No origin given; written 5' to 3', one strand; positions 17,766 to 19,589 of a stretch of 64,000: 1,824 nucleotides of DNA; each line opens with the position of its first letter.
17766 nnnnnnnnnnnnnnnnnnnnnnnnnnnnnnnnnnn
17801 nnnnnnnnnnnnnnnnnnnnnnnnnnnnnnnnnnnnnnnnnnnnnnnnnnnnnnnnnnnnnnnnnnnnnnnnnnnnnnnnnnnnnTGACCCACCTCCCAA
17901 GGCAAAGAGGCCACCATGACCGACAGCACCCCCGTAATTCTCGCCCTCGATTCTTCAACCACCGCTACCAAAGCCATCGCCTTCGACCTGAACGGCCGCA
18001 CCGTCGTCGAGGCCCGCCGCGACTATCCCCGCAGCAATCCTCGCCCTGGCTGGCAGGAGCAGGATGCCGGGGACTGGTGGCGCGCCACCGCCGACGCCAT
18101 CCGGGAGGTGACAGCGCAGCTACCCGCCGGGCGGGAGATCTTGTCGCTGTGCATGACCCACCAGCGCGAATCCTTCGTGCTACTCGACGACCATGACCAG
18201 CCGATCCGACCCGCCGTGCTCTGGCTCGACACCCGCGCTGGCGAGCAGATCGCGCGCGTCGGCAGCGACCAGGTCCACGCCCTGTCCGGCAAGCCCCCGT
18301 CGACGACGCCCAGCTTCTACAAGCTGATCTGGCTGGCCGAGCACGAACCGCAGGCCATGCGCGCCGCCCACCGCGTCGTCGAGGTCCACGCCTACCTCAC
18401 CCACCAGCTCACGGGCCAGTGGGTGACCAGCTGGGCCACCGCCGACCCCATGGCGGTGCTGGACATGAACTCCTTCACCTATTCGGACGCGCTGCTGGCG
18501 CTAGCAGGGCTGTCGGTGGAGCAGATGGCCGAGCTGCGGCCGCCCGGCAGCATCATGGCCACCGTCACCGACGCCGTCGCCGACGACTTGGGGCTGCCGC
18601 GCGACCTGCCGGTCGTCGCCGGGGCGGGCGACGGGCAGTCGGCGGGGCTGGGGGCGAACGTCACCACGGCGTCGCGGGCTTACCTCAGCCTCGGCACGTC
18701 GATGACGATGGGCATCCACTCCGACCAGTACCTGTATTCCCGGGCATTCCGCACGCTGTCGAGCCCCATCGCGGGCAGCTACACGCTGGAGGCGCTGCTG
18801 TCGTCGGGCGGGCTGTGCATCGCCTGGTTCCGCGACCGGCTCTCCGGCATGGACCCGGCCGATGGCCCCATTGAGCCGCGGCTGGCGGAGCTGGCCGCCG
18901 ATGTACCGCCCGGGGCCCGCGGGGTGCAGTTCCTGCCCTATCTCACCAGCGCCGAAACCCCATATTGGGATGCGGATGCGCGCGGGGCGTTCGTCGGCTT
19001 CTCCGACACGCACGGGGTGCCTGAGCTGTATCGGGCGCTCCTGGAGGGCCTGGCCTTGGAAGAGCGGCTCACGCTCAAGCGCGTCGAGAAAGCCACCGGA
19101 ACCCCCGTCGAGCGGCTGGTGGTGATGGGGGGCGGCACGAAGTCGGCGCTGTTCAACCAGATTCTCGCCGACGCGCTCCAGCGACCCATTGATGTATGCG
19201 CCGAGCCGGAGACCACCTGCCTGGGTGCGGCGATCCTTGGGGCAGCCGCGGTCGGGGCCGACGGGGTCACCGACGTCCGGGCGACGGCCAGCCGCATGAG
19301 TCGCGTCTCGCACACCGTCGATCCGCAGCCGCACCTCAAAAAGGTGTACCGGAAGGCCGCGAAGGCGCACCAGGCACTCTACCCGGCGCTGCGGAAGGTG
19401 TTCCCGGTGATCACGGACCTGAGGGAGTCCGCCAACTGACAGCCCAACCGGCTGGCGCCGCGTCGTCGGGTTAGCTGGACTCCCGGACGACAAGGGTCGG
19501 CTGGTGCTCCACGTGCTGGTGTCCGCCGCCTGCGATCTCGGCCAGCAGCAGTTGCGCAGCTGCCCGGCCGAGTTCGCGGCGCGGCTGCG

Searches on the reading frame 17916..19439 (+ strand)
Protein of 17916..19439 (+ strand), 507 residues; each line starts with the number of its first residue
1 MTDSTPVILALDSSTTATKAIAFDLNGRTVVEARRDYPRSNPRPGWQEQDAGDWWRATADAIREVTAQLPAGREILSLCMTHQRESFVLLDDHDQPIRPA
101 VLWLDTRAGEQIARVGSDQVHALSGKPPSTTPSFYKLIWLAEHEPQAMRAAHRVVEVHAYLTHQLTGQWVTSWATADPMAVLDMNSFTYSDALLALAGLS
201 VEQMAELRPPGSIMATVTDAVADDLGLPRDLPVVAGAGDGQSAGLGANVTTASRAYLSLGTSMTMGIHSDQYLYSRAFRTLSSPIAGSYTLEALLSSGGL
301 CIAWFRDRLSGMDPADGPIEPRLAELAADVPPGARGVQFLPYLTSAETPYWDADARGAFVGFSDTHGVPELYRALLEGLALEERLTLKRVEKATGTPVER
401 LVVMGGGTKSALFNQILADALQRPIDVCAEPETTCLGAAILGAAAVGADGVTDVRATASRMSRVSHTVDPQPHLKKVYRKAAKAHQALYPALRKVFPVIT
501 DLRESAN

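Call 41: search_protein_families(library=pfam, proteins=[window:17916-19439:+], max_evalue=0.001)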
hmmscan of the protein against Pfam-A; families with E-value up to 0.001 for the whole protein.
window:17916-19439:+ (507 aa): 2 families
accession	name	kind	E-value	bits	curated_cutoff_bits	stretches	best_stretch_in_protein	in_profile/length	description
PF00370.27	FGGY_N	-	1.4e-50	172.6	28.8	1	7-246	1-245/245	FGGY family of carbohydrate kinases, N-terminal domain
PF02782.22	FGGY_C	-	2.5e-39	135.6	27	1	255-445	1-197/198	FGGY family of carbohydrate kinases, C-terminal domain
